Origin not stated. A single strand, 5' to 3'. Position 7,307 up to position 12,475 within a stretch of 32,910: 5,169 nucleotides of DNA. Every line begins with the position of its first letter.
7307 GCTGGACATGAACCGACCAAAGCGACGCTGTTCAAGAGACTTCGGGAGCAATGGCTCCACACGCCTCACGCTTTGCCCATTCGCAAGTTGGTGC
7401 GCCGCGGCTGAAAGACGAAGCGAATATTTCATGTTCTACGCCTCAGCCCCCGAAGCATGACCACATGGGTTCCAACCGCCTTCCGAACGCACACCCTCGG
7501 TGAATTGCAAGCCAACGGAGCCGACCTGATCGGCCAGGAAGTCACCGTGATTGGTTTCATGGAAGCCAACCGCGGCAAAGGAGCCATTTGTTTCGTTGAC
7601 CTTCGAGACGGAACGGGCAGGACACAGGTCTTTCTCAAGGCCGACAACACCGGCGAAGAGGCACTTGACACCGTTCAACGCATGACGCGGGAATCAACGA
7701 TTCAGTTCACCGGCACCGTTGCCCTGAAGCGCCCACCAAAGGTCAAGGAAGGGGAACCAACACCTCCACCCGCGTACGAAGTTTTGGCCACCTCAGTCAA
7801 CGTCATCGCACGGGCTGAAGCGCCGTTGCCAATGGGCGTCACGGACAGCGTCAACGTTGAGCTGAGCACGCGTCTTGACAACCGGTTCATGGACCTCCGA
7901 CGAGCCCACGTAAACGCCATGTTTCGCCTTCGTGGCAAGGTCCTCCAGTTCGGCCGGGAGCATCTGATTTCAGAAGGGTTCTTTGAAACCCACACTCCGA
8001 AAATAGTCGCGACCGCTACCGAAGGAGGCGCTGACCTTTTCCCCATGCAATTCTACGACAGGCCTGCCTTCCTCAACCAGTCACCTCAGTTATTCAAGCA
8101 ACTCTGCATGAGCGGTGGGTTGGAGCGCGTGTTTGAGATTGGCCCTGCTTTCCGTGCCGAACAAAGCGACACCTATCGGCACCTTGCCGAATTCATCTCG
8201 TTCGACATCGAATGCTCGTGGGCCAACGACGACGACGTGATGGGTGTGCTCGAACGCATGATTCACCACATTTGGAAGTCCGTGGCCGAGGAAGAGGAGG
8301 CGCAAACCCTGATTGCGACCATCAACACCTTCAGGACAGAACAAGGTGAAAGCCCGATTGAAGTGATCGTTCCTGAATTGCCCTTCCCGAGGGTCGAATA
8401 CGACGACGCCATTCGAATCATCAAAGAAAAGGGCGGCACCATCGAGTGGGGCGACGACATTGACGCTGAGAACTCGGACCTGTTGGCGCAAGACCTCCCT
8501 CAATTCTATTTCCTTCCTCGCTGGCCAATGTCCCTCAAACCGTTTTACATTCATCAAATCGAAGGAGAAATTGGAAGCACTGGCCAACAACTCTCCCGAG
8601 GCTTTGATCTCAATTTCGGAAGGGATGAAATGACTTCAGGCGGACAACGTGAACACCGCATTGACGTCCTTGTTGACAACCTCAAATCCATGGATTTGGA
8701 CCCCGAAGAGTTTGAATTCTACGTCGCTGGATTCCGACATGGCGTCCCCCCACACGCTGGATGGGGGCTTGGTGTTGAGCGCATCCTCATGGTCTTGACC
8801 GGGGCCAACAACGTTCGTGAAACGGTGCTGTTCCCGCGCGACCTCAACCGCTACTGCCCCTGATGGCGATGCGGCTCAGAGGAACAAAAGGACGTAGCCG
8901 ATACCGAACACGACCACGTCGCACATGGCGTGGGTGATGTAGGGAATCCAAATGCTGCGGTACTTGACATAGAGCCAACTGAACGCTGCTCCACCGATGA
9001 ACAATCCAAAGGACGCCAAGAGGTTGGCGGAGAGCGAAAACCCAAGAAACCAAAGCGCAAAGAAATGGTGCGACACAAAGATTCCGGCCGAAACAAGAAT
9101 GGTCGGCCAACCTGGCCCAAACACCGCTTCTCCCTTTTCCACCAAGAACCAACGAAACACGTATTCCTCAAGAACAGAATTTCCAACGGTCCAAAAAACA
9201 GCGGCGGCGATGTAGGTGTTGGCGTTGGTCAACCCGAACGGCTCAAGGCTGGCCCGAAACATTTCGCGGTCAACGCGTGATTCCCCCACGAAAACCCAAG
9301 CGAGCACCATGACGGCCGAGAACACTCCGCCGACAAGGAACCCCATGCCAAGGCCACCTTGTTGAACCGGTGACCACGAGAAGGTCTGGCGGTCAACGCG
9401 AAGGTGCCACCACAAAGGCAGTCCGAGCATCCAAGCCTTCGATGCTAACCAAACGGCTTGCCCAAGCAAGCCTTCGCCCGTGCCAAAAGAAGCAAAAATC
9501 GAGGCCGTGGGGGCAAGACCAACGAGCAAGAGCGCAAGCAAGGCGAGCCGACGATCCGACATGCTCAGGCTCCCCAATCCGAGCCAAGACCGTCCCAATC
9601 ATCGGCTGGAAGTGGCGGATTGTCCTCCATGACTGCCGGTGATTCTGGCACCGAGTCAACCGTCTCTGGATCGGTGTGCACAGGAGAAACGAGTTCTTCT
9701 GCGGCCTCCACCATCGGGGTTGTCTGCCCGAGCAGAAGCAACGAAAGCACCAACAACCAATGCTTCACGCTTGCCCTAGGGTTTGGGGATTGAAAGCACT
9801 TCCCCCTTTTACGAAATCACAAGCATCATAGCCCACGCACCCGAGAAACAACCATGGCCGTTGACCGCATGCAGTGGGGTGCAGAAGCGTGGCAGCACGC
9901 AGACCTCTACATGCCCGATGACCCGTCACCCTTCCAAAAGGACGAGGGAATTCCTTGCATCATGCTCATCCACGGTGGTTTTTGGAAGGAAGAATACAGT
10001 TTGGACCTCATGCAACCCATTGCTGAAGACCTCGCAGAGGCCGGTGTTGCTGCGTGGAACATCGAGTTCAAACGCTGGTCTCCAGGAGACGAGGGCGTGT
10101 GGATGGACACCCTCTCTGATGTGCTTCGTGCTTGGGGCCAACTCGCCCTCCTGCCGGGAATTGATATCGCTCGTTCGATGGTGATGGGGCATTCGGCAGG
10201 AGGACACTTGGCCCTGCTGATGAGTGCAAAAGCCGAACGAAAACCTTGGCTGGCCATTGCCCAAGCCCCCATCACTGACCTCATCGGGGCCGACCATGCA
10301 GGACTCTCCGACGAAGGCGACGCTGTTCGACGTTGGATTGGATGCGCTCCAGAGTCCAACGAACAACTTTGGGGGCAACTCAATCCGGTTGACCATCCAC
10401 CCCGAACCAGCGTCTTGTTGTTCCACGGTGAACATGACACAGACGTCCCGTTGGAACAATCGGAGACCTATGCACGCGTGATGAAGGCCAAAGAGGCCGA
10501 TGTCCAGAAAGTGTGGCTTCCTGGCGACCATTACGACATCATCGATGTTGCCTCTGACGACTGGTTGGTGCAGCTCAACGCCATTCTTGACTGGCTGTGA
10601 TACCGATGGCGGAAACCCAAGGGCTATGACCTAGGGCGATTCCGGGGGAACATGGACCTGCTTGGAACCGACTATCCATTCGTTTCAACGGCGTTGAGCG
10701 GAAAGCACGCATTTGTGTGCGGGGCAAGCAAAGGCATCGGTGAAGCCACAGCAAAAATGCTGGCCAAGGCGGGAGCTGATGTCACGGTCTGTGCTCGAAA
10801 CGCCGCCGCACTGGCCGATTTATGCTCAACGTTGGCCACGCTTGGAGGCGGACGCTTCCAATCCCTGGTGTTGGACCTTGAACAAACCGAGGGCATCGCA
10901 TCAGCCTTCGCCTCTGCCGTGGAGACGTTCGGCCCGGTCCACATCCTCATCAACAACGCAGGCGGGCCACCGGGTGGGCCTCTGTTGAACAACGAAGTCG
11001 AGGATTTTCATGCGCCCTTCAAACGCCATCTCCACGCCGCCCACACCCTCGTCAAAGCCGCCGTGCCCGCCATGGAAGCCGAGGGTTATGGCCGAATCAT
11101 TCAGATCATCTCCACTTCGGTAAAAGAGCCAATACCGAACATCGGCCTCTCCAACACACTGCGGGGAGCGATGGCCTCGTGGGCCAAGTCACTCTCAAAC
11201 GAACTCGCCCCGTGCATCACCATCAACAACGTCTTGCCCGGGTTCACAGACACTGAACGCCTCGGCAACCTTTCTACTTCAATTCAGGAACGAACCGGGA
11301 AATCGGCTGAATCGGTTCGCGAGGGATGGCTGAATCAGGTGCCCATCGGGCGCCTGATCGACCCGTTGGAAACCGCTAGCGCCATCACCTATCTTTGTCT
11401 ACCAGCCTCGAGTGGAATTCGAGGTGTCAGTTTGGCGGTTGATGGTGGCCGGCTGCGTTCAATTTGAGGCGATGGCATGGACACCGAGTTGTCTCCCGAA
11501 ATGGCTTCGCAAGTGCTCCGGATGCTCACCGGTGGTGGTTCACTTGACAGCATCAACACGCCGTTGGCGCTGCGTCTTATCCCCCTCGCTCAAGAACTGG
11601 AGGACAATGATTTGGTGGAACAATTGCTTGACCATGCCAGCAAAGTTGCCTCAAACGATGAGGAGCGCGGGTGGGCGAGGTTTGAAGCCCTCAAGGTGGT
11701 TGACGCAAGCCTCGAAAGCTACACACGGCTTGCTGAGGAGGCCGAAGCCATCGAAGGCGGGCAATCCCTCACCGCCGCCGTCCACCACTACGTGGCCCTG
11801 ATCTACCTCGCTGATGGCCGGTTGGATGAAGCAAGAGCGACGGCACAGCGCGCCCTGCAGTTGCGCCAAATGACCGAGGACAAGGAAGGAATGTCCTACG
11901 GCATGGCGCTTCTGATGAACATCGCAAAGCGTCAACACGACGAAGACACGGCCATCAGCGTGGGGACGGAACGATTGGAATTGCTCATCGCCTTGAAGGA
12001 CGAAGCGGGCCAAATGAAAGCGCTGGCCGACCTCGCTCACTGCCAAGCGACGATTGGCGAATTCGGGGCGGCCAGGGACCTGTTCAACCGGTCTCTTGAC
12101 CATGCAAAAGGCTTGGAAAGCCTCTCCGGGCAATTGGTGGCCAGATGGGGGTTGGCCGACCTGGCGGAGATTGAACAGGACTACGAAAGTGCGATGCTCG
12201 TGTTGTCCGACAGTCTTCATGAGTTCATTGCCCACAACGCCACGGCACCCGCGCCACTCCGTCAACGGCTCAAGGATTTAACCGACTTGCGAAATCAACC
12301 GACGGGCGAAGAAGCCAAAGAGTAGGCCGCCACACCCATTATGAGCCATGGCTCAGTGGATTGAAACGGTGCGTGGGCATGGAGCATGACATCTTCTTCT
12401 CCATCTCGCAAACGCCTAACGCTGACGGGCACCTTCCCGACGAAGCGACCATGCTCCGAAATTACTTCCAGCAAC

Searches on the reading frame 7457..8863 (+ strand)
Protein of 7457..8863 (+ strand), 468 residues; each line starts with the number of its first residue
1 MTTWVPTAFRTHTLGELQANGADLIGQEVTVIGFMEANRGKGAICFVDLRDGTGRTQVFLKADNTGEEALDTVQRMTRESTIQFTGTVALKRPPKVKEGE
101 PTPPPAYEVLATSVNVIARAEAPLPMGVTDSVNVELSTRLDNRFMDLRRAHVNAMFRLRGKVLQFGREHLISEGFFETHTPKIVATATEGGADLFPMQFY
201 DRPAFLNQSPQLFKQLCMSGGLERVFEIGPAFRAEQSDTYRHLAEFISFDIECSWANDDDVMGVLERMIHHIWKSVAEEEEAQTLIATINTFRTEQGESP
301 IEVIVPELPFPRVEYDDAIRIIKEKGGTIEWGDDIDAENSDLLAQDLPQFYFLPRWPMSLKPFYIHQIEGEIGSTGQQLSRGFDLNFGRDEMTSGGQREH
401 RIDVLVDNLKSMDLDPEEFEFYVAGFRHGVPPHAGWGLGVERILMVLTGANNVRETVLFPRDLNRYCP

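Call 38: search_protein_families(library=pfam, proteins=[window:7457-8863:+], max_evalue=0.001)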
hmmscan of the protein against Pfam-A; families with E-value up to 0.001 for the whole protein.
window:7457-8863:+ (468 aa): 3 families
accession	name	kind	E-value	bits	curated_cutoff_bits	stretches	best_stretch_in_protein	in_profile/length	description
PF00152.25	tRNA-synt_2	-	4.2e-81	272.8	25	1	137-462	3-307/308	tRNA synthetases class II (D, K and N)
PF01336.31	tRNA_anti-codon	-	3.2e-09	37.1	27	1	29-116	1-74/75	OB-fold nucleic acid binding domain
PF01409.25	tRNA-synt_2d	-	3.6e-07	30.4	19.8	0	434-456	213-235/246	tRNA synthetases class II core domain (F)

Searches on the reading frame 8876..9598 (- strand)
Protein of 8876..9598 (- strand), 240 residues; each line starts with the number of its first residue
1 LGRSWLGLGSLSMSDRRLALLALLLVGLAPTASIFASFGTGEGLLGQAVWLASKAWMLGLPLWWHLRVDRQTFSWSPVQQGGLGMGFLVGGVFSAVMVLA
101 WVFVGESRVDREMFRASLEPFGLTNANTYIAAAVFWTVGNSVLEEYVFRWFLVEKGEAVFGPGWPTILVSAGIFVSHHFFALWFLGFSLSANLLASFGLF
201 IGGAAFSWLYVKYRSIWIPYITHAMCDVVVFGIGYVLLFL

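Call 38: search_protein_families(library=pfam, proteins=[window:8876-9598:-], max_evalue=0.001)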
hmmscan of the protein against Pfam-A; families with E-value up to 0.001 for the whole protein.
window:8876-9598:- (240 aa): 1 family
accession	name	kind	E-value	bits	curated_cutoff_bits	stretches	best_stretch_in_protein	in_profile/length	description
PF02517.21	Rce1-like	-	7.5e-14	52.2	22.4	1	129-229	4-93/93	Type II CAAX prenyl endopeptidase Rce1-like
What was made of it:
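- An Rce1-like/CPBP intramembrane protease gene lies in the window at 8876..9598 (call 38).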

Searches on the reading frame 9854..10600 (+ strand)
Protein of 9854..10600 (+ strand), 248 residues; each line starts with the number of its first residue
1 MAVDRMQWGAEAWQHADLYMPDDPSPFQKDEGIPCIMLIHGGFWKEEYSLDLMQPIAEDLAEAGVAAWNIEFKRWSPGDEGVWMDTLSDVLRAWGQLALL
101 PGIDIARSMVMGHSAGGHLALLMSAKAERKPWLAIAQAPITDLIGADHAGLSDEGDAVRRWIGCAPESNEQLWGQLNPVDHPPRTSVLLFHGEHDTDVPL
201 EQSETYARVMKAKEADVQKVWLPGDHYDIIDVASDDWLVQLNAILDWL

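Call 38: search_protein_families(library=pfam, proteins=[window:9854-10600:+], max_evalue=0.001)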
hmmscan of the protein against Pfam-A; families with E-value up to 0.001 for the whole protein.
window:9854-10600:+ (248 aa): 5 families
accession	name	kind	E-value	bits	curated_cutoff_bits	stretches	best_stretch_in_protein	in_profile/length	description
PF20434.5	BD-FAE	-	4.7e-18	65.9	26.8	1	26-206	6-211/215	BD-FAE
PF00326.27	Peptidase_S9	-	1.4e-14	54.5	22.6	1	86-224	44-184/213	Prolyl oligopeptidase family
PF07859.19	Abhydrolase_3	-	4.5e-06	27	25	1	37-178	2-145/210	alpha/beta hydrolase fold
PF12146.15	Hydrolase_4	-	0.00046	20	27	0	56-141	23-111/239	Serine aminopeptidase, S33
PF00756.26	Esterase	-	0.00052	20.3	22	0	108-200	117-199/251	Putative esterase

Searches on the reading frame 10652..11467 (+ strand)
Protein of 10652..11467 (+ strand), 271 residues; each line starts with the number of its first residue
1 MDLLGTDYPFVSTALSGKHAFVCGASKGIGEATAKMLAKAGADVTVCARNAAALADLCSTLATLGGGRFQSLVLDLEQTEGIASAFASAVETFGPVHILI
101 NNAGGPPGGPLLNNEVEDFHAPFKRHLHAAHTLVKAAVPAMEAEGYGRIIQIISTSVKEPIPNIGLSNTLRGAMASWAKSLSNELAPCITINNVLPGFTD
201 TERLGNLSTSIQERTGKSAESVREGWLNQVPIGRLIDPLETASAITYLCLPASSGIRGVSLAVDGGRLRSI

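Call 38: search_protein_families(library=pfam, proteins=[window:10652-11467:+], max_evalue=0.001)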
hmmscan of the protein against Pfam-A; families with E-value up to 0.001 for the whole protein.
window:10652-11467:+ (271 aa): 5 families
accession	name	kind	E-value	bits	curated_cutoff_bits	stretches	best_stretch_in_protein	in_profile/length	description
PF13561.12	adh_short_C2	-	9.9e-41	140.3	27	1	24-266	1-234/236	Enoyl-(Acyl carrier protein) reductase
PF00106.31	adh_short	-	1.8e-38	132.4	26.6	1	18-208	1-191/195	short chain dehydrogenase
PF08659.16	KR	-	1.7e-06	28.5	22.6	1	21-137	4-123/180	KR domain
PF02882.25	THF_DHG_CYH_C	-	7e-06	25.9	27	1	13-59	32-78/160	Tetrahydrofolate dehydrogenase/cyclohydrolase, NAD(P)-binding domain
PF13460.12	NAD_binding_10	-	2.4e-05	24.7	27.2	1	24-163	1-107/184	NAD(P)H-binding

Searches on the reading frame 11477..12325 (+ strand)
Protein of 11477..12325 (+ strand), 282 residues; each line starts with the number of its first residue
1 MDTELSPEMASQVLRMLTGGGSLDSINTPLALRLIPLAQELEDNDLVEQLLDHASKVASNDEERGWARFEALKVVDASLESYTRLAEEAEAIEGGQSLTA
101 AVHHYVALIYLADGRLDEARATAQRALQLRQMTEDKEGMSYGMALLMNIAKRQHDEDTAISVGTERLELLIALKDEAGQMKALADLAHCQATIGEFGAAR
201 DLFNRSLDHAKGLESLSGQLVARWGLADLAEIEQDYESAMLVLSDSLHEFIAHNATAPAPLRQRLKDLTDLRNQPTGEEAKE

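Call 38: search_protein_families(library=pfam, proteins=[window:11477-12325:+], max_evalue=0.001)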
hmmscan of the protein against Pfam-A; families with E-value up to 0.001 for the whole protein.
window:11477-12325:+ (282 aa): 3 families
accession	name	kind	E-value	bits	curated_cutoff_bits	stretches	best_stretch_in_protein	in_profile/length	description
PF13424.12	TPR_12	-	4.7e-10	40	30.1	2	99-169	2-74/77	Tetratricopeptide repeat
PF07719.23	TPR_2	-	3.7e-06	27.1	27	1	100-129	1-30/34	Tetratricopeptide repeat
PF00515.34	TPR_1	-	0.00025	21.2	27.8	0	101-130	2-31/34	Tetratricopeptide repeat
